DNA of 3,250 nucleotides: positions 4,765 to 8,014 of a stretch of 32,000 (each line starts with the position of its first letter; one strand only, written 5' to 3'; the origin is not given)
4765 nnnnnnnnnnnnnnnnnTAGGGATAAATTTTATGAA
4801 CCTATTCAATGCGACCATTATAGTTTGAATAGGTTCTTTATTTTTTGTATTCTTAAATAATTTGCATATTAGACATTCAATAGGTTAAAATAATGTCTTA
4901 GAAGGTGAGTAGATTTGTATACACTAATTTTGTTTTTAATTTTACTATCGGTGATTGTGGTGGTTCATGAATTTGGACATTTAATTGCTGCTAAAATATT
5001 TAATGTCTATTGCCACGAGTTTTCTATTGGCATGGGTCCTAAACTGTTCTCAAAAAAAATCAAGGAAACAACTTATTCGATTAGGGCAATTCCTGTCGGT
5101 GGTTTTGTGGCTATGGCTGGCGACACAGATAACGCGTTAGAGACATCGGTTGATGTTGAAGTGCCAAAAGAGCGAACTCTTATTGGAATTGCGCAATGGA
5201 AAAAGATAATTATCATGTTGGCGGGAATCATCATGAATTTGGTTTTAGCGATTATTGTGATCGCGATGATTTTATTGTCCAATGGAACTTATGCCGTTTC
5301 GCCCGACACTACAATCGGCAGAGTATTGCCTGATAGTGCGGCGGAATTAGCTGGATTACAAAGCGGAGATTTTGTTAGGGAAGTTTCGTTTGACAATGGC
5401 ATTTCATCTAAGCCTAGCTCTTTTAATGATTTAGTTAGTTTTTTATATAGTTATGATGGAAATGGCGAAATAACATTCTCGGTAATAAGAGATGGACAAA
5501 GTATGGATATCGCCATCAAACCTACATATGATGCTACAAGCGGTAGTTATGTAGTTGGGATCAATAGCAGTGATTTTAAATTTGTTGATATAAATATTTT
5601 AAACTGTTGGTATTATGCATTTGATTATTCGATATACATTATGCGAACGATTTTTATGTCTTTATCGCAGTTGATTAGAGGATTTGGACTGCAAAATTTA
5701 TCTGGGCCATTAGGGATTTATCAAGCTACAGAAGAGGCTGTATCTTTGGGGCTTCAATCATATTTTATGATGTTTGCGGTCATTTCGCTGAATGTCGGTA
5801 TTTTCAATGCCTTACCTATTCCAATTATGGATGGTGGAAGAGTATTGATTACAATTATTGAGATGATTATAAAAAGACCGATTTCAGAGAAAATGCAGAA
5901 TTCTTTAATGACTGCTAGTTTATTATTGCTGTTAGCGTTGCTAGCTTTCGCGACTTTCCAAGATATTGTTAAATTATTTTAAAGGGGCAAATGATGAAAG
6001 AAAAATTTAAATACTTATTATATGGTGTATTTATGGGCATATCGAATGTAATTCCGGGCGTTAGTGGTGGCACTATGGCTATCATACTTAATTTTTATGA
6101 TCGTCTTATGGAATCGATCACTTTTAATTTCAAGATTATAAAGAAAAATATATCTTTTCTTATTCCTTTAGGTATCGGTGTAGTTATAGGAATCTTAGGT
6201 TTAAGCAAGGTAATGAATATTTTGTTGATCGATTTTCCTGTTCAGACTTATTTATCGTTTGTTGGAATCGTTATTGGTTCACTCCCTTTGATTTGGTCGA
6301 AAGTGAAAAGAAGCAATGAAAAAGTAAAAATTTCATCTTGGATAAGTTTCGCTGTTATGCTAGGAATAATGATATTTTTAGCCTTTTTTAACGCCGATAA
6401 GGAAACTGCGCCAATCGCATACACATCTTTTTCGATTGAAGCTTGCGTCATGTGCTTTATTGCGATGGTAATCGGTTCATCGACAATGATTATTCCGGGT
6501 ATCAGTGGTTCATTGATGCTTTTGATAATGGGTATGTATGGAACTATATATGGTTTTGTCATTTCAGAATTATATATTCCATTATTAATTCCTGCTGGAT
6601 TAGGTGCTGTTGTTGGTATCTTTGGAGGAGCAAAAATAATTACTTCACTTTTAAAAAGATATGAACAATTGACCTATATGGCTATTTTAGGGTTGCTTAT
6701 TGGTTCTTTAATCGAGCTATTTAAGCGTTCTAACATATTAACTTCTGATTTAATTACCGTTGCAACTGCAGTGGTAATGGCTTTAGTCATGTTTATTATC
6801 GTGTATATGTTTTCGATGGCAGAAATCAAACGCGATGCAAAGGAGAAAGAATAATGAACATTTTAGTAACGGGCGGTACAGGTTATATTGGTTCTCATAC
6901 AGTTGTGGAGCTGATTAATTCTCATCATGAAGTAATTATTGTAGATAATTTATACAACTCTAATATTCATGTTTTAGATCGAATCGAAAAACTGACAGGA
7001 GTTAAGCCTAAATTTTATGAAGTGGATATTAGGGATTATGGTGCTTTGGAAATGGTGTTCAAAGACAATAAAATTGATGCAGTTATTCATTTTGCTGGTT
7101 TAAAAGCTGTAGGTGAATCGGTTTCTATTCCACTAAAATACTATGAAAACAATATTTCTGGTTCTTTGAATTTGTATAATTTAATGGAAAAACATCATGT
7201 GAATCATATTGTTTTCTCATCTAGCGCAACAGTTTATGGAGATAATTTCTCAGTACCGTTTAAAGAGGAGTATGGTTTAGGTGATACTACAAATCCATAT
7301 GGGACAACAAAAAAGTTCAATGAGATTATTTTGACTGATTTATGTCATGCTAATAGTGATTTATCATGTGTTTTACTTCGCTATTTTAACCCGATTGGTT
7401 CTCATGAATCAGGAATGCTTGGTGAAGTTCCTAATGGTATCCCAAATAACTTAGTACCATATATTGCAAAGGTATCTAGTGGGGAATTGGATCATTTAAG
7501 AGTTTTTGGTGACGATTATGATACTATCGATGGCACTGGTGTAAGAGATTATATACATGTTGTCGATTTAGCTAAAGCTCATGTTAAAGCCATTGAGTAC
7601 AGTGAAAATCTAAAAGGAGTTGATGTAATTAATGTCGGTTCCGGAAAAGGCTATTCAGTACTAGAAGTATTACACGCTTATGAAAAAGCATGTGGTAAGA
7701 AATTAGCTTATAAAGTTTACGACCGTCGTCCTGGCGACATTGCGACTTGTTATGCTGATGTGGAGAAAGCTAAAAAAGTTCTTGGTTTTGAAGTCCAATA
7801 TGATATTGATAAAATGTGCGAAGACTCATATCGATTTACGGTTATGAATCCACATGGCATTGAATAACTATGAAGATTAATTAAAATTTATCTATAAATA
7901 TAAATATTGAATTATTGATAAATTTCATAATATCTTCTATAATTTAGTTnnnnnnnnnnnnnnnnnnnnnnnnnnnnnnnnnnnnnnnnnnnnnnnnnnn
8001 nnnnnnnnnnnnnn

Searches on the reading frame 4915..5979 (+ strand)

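Call 8: search_protein_families(library=pfam, proteins=[window:4915-5979:+], max_evalue=0.001)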
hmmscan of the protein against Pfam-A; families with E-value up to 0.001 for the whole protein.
window:4915-5979:+ (355 aa): 2 families
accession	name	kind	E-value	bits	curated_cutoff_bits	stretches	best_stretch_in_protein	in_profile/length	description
PF02163.28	Peptidase_M50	-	2.2e-61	207.4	27.2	1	7-342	2-221/221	Peptidase family M50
PF17820.7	PDZ_6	-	0.00061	19.9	27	0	134-178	2-41/54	PDZ domain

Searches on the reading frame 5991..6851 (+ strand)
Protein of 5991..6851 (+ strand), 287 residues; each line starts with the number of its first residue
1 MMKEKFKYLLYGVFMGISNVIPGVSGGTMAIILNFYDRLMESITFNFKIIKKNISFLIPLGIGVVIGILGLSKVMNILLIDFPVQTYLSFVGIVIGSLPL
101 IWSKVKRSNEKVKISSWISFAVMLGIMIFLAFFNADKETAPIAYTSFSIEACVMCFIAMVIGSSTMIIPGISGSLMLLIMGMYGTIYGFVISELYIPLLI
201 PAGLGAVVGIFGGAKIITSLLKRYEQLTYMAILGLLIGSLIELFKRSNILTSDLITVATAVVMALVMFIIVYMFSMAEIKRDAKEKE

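Call 8: search_protein_families(library=pfam, proteins=[window:5991-6851:+], max_evalue=0.001)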
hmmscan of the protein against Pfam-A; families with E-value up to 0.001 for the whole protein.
window:5991-6851:+ (287 aa): 1 family
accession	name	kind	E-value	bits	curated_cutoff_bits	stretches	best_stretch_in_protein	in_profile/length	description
PF04018.18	VCA0040-like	-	4e-41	141.6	26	1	15-248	1-233/246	Undecaprenyl phosphate translocase-like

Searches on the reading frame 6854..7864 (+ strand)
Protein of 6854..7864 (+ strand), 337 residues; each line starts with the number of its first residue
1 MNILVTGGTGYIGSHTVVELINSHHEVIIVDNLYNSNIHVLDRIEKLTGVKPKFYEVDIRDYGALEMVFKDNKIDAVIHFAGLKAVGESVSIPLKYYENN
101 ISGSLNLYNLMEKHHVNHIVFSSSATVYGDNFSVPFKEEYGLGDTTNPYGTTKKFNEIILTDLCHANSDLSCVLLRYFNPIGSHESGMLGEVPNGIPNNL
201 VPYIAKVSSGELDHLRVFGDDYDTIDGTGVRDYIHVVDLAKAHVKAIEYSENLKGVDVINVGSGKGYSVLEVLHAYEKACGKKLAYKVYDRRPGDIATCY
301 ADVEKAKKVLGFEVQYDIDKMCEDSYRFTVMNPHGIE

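Call 8: search_protein_families(library=pfam, proteins=[window:6854-7864:+], max_evalue=0.001)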
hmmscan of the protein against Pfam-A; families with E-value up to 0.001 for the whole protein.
window:6854-7864:+ (337 aa): 10 families
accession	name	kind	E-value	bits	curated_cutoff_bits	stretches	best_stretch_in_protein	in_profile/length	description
PF01370.27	Epimerase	-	8.2e-55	186.3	20.9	1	3-262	1-240/240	NAD dependent epimerase/dehydratase family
PF16363.11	GDP_Man_Dehyd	-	1.5e-52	179.6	27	1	4-324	1-331/332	GDP-mannose 4,6 dehydratase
PF02719.21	Polysacc_synt_2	-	2.7e-17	63.4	20.2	1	3-185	1-176/293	Polysaccharide biosynthesis protein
PF01073.25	3Beta_HSD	-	8.4e-15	55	22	1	4-133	1-125/280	3-beta hydroxysteroid dehydrogenase/isomerase family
PF04321.23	RmlD_sub_bind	-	3.1e-09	36.7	27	1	1-157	1-133/287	RmlD substrate binding domain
PF07993.18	NAD_binding_4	-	7.7e-08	32.2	20.1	0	72-176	87-203/258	Male sterility protein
PF08659.16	KR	-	3.6e-07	30.7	22.6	1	3-130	3-143/180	KR domain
PF00106.31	adh_short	-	7.8e-07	29.2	26.6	1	3-123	3-135/195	short chain dehydrogenase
PF05368.20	NmrA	-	3e-06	27.5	27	0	2-124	4-107/298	NmrA-like family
PF13460.12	NAD_binding_10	-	4.2e-06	27.2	27.2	1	7-132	1-109/184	NAD(P)H-binding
